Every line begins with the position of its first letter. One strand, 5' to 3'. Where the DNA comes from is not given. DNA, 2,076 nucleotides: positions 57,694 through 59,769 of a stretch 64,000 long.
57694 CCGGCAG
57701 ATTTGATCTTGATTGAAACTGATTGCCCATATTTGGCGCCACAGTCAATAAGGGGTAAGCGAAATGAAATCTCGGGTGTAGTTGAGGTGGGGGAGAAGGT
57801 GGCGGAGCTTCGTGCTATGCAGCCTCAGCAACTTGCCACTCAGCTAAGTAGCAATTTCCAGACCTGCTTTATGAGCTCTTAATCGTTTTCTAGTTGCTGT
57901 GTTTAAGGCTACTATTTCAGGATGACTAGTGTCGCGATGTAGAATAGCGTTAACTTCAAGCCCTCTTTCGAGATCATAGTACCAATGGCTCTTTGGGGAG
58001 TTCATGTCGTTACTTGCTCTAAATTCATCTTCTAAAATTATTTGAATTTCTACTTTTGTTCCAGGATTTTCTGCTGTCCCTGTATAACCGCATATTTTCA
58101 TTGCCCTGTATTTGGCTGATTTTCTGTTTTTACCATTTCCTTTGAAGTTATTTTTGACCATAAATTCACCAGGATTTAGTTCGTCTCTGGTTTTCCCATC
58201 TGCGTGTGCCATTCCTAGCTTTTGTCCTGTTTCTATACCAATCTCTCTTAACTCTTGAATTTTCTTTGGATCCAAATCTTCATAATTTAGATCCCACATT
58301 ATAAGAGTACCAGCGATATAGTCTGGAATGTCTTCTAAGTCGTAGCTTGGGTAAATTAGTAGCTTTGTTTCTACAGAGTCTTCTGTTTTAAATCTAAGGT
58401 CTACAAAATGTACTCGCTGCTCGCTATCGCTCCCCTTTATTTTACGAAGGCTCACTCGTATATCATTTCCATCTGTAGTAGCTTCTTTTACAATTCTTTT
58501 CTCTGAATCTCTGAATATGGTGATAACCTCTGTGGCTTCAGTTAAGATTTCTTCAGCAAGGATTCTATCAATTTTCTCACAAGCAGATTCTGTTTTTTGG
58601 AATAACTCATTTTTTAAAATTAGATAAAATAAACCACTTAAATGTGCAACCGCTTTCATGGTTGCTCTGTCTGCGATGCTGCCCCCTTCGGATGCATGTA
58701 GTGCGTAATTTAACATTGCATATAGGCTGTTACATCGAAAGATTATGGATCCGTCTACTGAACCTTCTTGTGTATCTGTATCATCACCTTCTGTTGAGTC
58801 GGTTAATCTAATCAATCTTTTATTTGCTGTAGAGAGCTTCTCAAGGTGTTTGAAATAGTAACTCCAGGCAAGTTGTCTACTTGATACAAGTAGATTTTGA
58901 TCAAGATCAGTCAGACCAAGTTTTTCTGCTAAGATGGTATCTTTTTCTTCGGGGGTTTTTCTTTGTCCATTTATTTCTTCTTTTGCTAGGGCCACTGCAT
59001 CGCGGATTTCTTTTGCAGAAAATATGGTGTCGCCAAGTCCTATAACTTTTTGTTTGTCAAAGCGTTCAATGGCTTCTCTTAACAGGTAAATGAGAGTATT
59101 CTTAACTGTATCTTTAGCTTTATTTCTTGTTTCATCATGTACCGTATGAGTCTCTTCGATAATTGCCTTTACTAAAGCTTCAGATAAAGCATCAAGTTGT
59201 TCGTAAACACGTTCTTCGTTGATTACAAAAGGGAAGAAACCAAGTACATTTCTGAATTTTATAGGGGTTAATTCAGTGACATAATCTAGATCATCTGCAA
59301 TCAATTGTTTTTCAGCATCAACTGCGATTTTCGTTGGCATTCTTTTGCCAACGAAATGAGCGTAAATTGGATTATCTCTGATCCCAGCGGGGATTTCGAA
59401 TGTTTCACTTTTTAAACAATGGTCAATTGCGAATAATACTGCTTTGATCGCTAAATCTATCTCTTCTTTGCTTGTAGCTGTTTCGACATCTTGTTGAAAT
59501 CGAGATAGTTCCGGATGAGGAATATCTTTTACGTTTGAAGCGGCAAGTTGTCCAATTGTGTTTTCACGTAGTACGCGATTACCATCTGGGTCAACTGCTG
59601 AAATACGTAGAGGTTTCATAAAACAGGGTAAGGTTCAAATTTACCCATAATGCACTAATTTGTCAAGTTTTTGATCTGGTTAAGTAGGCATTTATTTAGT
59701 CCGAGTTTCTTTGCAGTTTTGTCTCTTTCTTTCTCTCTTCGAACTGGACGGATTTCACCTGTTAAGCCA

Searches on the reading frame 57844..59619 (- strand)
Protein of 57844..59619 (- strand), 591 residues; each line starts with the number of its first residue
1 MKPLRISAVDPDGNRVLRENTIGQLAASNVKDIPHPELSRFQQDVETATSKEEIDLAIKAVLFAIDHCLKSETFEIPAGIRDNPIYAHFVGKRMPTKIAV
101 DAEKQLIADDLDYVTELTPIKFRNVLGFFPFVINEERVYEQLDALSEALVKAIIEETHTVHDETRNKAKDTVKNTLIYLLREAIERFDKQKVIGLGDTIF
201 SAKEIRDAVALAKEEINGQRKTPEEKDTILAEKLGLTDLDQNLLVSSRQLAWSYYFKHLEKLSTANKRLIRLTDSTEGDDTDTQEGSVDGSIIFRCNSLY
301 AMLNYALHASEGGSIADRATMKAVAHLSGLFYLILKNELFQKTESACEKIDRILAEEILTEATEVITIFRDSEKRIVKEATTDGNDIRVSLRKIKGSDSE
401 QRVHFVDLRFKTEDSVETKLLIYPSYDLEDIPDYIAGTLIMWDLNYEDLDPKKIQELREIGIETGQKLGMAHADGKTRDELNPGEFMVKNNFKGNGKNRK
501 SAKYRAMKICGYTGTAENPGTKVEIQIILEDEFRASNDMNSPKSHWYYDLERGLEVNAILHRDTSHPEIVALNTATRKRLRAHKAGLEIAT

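Call 3: search_protein_families(library=pfam, proteins=[window:57844-59619:-], max_evalue=1)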
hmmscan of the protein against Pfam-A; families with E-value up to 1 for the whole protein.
window:57844-59619:- (591 aa): 2 families
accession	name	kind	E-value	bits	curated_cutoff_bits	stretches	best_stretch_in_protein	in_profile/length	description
PF11219.13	DUF3014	-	0.13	13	25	1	240-273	108-141/156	Protein of unknown function (DUF3014)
PF18677.6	ArnB_C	-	0.14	12.6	26.3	1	132-177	3-48/72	Archaellum regulatory network B, C-terminal domain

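Call 4: search_protein_families(library=ncbifam, proteins=[window:57844-59619:-], max_evalue=1)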
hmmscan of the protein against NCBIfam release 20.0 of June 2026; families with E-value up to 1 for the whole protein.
window:57844-59619:- (591 aa): 2 families
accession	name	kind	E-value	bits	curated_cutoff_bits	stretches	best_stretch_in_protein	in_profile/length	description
NF003546.0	PRK05205.1-2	equivalog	0.037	13.7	268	0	78-97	135-154/175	bifunctional pyr operon transcriptional regulator/uracil phosphoribosyltransferase PyrR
NF003547.0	PRK05205.1-3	equivalog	0.042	13.7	230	0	79-106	150-177/194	bifunctional pyr operon transcriptional regulator/uracil phosphoribosyltransferase PyrR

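Call 5: search_protein_families(library=padloc, proteins=[window:57844-59619:-], max_evalue=1)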
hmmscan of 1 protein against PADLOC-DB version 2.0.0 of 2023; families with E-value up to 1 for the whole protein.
window:57844-59619:- (591 aa): 0 families

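Call 6: search_solved_structures(query=window:57844-59619:-, max_evalue=10, show_alignments=3)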
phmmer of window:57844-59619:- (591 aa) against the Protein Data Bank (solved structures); distinct sequences matched with E-value up to 10: 2.
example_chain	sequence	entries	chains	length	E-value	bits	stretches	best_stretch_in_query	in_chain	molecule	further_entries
6q1q_A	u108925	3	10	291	0.83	11.5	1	12-113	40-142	Probable amino acid aminotransferase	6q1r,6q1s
7w2o_C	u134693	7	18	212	1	11.2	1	51-162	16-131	Probable transcriptional regulator | TetR family transcriptional regulator | Putative transcriptional regulator, TetR family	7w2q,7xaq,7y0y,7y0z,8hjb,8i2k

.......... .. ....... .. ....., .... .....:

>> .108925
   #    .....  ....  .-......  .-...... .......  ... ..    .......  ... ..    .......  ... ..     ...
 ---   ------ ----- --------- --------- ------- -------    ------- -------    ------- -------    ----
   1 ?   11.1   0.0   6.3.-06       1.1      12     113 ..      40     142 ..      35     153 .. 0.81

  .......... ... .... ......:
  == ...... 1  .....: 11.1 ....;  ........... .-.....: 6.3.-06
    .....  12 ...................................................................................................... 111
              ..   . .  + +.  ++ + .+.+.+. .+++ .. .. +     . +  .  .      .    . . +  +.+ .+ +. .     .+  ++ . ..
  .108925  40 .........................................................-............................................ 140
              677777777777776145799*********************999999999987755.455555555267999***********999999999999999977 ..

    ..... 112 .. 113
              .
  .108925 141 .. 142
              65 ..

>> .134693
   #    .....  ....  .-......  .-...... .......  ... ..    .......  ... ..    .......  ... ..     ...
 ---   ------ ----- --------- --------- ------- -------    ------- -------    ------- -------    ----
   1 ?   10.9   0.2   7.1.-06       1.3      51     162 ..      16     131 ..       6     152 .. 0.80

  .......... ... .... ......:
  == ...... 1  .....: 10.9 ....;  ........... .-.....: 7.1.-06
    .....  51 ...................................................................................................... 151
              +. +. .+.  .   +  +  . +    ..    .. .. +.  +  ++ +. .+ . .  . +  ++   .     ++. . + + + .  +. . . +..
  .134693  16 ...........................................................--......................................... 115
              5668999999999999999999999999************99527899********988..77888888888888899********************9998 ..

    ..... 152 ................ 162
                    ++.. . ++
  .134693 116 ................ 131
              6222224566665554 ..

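Call 7: find_homologous_proteins(query=window:57844-59619:-, max_evalue=0.001)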
Query window:57844-59619:- (591 aa): 1 proteins with E <= 0.001 among 8000 candidates.
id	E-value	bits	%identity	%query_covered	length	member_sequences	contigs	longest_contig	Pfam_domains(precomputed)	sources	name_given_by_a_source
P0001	0.0e+0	1309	100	100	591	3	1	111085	-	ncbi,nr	ncbi:hypothetical protein HOH67_03095 [Candidatus Peregrinibacteria bacterium]|nr:hypothetical prote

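Call 15: search_protein_representatives(protein=window:57844-59619:-)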
Query: 591 residues. Proteins with E-value up to 0.001 (for the whole library): 29; up to 1e-10: 21; up to 1e-30: 1. The best 29 are listed.
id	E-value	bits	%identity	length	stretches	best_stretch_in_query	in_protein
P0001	0.0e+00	1308.5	100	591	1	1-591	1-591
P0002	2.8e-30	122.0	27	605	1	114-572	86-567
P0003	3.1e-26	108.7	26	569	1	87-575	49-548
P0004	2.8e-25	105.6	26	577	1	106-584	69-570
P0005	1.5e-24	103.2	23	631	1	121-587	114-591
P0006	1.7e-24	103.0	26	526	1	118-585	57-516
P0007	3.7e-24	101.8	27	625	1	119-571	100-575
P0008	1.9e-23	99.5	28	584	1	122-585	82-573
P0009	6.9e-20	87.8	31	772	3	345-570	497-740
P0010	2.4e-19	86.0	25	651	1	120-514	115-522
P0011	3.8e-19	85.3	28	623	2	311-567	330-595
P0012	1.1e-18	83.8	25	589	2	247-569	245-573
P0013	7.2e-18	81.1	28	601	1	119-581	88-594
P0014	1.8e-17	79.8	25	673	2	75-462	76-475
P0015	3.1e-17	79.0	26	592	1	131-569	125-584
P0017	1.8e-16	76.5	39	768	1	401-584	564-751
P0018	2.6e-16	76.0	34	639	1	401-589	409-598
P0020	5.7e-15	71.5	24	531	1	153-557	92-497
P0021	6.7e-13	64.7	35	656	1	394-569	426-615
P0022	2.2e-09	53.1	28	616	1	186-560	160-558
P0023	1.8e-05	40.1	31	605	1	445-562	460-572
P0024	1.9e-05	40.1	28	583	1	390-558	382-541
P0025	3.3e-05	39.3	33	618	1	400-557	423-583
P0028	1.0e-04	37.7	34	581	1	403-552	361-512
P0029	7.1e-04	34.9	29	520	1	403-551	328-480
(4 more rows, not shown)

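Call 17: search_solved_structures(query=A1, max_evalue=10, show_alignments=4)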
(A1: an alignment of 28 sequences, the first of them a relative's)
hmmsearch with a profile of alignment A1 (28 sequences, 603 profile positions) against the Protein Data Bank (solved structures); distinct sequences matched with E-value up to 10: 4.
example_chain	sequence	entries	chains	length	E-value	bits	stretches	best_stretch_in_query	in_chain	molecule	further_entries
7bqr_A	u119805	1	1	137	0.029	16.2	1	102-170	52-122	Mussoc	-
2jvf_A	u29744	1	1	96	0.038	15.8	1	240-286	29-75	de novo protein M7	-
3dwl_G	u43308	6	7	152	1.7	10.3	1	69-148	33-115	Actin-related protein 2/3 complex subunit 5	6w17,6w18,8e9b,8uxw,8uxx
7nyw_C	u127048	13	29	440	4.2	9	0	204-266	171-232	Chromosome partition protein MukF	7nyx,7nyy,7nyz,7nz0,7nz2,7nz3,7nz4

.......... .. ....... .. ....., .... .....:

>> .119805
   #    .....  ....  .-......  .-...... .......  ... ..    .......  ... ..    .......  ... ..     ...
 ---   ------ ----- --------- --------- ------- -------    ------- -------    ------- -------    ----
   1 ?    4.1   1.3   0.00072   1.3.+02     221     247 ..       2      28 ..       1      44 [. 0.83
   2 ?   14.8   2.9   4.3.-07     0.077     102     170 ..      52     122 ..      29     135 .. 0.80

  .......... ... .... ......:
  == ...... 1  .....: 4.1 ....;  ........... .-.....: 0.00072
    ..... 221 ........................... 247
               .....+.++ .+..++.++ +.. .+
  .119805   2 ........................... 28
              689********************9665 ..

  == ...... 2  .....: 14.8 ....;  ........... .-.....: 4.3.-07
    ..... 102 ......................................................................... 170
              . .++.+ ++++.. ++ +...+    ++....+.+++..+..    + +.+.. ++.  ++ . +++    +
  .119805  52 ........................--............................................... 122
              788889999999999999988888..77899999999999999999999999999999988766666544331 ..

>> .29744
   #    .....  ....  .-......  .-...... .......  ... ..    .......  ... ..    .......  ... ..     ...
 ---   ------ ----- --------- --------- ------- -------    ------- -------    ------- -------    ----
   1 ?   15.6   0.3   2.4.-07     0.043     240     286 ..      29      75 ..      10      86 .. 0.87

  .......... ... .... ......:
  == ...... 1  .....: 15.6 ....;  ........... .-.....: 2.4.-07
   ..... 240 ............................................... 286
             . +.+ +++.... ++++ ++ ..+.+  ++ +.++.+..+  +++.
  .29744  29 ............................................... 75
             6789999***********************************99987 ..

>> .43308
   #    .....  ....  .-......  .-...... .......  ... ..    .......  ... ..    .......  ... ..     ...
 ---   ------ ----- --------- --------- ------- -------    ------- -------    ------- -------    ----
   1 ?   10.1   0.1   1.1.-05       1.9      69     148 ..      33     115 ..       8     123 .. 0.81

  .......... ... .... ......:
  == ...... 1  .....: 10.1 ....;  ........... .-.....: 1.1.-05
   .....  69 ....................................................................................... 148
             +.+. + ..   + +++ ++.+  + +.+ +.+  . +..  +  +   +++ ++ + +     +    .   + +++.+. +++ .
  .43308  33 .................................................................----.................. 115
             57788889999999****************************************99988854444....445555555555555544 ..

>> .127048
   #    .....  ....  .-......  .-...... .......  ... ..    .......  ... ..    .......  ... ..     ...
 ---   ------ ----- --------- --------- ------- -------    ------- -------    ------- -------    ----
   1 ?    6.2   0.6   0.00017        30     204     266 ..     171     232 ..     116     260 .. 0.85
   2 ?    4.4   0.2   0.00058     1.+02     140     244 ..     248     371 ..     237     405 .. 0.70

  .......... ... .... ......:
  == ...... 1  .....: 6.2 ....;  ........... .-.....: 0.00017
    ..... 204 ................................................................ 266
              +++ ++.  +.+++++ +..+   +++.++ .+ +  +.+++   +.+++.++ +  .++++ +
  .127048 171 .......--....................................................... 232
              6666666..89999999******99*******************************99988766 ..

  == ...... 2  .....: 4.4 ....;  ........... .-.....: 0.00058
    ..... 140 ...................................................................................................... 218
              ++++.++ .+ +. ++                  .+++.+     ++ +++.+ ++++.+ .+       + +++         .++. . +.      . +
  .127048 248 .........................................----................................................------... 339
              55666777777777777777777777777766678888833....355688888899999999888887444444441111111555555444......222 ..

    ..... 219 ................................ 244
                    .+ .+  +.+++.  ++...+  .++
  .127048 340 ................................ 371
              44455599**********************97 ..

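Call 18: search_protein_families(library=pfam, alignment_id=A1, max_evalue=1)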
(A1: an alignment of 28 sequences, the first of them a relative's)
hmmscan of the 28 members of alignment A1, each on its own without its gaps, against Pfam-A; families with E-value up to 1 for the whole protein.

A. member 1, P0001 (591 aa): 2 families
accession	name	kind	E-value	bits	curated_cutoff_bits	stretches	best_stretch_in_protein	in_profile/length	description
PF11219.13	DUF3014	-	0.13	12.9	25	1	240-273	108-141/156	Protein of unknown function (DUF3014)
PF18677.6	ArnB_C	-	0.14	12.5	26.3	1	132-177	3-48/72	Archaellum regulatory network B, C-terminal domain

B. families by the number of members that match (of 28 scanned): 30 families (the first 25 are shown)
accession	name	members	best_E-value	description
PF15610.12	PRTase_3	1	0.00044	PRTase ComF-like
PF11932.13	DUF3450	1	0.0039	Protein of unknown function (DUF3450)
PF03800.19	Nuf2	1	0.013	Nuf2 family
PF03713.19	DUF305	1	0.02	Domain of unknown function (DUF305)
PF20117.4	DUF6507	1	0.027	Family of unknown function (DUF6507)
PF00745.25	GlutR_dimer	1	0.032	Glutamyl-tRNAGlu reductase, dimerisation domain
PF10805.13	DUF2730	1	0.044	Protein of unknown function (DUF2730)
PF09147.15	CarA_N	1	0.046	Carbapenam-3-carboxylate synthase, N-terminal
PF17829.7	GH115_C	1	0.047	Glycosyl hydrolase family 115 C-terminal domain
PF12407.13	Abdominal-A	1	0.057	Homeobox protein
PF00067.27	p450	1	0.059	Cytochrome P450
PF00136.26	DNA_pol_B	1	0.059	DNA polymerase family B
PF18515.6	Rh5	1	0.069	Rh5 coiled-coil domain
PF19303.5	Anticodon_3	1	0.074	Anticodon binding domain of methionyl tRNA ligase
PF04748.18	Polysacc_deac_2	1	0.075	Divergent polysaccharide deacetylase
PF04607.23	RelA_SpoT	1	0.076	Region found in RelA / SpoT proteins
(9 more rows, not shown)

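Call 19: find_homologous_proteins(query=A1, max_evalue=0.001)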
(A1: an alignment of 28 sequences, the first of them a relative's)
Query A1 (28 sequences) (591 aa, profile of the alignment): 1 proteins with E <= 0.001 among 8000 candidates.
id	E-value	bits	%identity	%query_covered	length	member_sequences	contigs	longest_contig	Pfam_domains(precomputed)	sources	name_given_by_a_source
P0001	2.1e-141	491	100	100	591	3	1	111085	-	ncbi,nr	ncbi:hypothetical protein HOH67_03095 [Candidatus Peregrinibacteria bacterium]|nr:hypothetical prote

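Call 20: predict_structure(protein=window:57844-59619:-)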
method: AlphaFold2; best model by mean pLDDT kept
length: 591 residues; sequences in the alignment: 1
mean_pLDDT: 33.7   pTM: 0.22
mean pLDDT of the five models: 33.7, 30.8, 30.7, 30.0, 26.7
residues with pLDDT >= 90: 0; 70-90: 0; 50-70: 2; < 50: 589
segments of 3 or more residues with pLDDT < 50: 1-160, 162-165, 167-591
pLDDT, mean of each block of 10 residues (from residue 1): 28 37 37 37 41 42 40 35 31 28 29 32 34 36 46 42 47 40 32 27 36 36 46 40 32 34 32 31 34 35 35 32 36 34 33 34 28 25 31 31 32 31 28 26 32 43 44 39 36 31 28 28 30 29 27 28 31 29 25 26
secondary structure, 60 per line:
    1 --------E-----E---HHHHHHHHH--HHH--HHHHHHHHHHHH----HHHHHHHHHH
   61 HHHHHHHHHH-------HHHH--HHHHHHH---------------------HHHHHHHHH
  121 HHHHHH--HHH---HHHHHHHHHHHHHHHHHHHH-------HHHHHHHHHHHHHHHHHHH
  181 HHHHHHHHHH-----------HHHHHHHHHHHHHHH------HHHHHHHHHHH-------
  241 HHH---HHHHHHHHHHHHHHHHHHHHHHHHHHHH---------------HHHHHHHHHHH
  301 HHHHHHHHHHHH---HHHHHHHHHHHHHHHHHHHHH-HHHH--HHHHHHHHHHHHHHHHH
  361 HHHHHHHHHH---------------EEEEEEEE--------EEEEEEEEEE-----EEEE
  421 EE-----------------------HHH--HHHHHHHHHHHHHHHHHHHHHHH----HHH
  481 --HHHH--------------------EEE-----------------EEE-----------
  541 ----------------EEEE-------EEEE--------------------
elements in order: H19-27 H35-46 H51-70 H78-81 H84-90 H112-126 H135-154 H162-190 H202-216 H223-233 H247-274 H290-312 H316-336 H338-341 H344-370 E386-393 E402-411 E417-422 H451-473 H483-486 E507-509 E527-529 E557-560 E568-571

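Call 24: find_encoding_contigs(protein=P0002, flank=8000, max_places=4)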
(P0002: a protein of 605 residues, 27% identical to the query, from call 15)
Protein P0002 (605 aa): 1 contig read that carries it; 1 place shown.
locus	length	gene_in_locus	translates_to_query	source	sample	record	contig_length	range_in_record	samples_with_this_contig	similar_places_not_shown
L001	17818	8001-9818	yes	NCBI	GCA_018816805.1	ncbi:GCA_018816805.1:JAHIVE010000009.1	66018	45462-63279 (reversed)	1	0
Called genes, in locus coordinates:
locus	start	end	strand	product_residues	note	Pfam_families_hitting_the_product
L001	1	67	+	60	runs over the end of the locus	-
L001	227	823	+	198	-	PF00574:CLP_protease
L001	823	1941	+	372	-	PF01168:Ala_racemase_N, PF00842:Ala_racemase_C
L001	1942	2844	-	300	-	PF02222:ATP-grasp (faint), PF18030:Rimk_N, PF14397:ATPgrasp_ST (faint), PF02655:ATP-grasp_3, PF02955:GSH-S_ATP, PF08443:RimK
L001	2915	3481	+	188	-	-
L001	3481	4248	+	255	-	PF01790:LGT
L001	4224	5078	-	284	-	-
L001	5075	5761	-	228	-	-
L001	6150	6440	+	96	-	-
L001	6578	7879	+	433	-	PF18073:Zn_ribbon_LapB, PF13481:AAA_25, PF03796:DnaB_C (weak), PF06745:ATPase, PF00004:AAA (faint)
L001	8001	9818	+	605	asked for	-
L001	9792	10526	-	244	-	PF01026:TatD_DNase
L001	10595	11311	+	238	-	PF00793:DAHP_synth_1, PF03102:NeuB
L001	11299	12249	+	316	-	PF01761:DHQ_synthase, PF24621:DHQS_C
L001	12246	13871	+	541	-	PF00275:EPSP_synthase, PF24389:ORC-CDC6-like (weak), PF01202:SKI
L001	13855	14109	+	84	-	-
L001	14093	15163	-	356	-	PF03462:PCRF, PF00472:RF-1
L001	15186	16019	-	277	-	PF17827:PrmC_N, PF06325:PrmA (weak), PF05175:MTS, PF13847:Methyltransf_31 (weak), PF13649:Methyltransf_25 (weak)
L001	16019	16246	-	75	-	-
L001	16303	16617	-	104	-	-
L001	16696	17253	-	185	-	-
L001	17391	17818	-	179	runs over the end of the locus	-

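Call 25: find_encoding_contigs(protein=P0003, flank=8000, max_places=4)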
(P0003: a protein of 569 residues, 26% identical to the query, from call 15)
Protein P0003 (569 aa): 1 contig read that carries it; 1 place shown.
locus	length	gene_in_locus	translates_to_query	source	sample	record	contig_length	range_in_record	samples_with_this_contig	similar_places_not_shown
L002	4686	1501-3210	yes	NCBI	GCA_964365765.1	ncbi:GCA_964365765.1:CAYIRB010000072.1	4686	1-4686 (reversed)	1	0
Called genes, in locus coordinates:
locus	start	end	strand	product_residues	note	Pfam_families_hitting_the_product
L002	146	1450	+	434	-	PF18073:Zn_ribbon_LapB, PF00004:AAA (faint), PF13481:AAA_25, PF03796:DnaB_C (weak), PF06745:ATPase, PF23442:DUF7125, PF24883:NPHP3_N (faint), PF20720:nSTAND3 (weak), +1 more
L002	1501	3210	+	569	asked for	-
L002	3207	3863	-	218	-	PF01026:TatD_DNase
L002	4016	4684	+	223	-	?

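Call 26: find_encoding_contigs(protein=P0009, flank=6000, max_places=3)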
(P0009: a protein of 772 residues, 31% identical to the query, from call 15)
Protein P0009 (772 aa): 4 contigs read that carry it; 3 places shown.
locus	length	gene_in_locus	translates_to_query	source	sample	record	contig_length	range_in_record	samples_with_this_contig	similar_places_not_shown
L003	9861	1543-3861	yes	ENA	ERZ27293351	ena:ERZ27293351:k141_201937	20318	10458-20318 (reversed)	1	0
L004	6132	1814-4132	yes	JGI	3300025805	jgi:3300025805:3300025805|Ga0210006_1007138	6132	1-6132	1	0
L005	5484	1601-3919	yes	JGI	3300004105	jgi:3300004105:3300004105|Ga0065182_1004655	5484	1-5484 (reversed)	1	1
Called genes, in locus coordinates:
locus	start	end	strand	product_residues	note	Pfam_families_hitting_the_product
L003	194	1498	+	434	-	PF18073:Zn_ribbon_LapB, PF00154:RecA_N (weak), PF13481:AAA_25, PF23442:DUF7125 (weak), PF03796:DnaB_C (weak), PF06745:ATPase, PF13191:AAA_16 (weak), PF00004:AAA (faint), +1 more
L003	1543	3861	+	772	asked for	-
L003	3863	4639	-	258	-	PF01026:TatD_DNase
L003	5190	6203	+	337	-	PF18152:DAHP_snth_FXD, PF00793:DAHP_synth_1, PF03102:NeuB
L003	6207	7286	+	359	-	PF00465:Fe-ADH, PF13685:Fe-ADH_2, PF01761:DHQ_synthase, PF24621:DHQS_C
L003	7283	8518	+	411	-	PF00275:EPSP_synthase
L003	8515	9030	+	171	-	PF13238:AAA_18 (weak), PF01202:SKI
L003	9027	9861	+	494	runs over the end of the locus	PF00890:FAD_binding_2, PF01266:DAO (weak), PF07992:Pyr_redox_2 (faint), PF02910:Succ_DH_flav_C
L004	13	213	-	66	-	-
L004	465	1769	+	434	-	PF18073:Zn_ribbon_LapB, PF00154:RecA_N (weak), PF13481:AAA_25, PF23442:DUF7125 (weak), PF03796:DnaB_C (weak), PF06745:ATPase, PF13191:AAA_16 (weak), PF00004:AAA (faint), +1 more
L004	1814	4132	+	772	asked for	-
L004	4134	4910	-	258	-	PF01026:TatD_DNase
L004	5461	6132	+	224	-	?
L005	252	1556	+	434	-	PF18073:Zn_ribbon_LapB, PF00154:RecA_N (weak), PF13481:AAA_25, PF23442:DUF7125 (weak), PF03796:DnaB_C (weak), PF06745:ATPase, PF13191:AAA_16 (weak), PF00004:AAA (faint), +1 more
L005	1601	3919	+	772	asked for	-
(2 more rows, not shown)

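Call 27: find_encoding_contigs(protein=P0018, flank=6000, max_places=3)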
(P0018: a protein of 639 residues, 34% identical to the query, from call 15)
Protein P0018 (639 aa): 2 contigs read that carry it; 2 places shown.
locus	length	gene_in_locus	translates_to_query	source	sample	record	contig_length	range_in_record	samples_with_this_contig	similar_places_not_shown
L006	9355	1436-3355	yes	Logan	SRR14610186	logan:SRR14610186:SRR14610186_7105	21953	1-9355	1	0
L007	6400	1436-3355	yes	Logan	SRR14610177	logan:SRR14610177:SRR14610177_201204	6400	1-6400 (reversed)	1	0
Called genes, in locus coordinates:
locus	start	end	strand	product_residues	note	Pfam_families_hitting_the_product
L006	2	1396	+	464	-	?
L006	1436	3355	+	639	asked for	-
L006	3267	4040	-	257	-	PF01026:TatD_DNase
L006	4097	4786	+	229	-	PF00793:DAHP_synth_1, PF03102:NeuB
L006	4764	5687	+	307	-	PF01761:DHQ_synthase, PF24621:DHQS_C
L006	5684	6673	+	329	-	PF00275:EPSP_synthase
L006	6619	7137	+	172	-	PF01202:SKI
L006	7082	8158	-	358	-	PF03462:PCRF, PF00472:RF-1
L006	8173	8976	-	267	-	PF17827:PrmC_N, PF05175:MTS, PF06325:PrmA (weak), PF13847:Methyltransf_31, PF08241:Methyltransf_11 (faint), PF08242:Methyltransf_12 (weak), PF13649:Methyltransf_25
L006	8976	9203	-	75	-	-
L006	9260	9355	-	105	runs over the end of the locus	-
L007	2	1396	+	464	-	?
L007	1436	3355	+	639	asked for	-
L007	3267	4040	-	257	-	PF01026:TatD_DNase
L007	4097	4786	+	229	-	PF00793:DAHP_synth_1, PF03102:NeuB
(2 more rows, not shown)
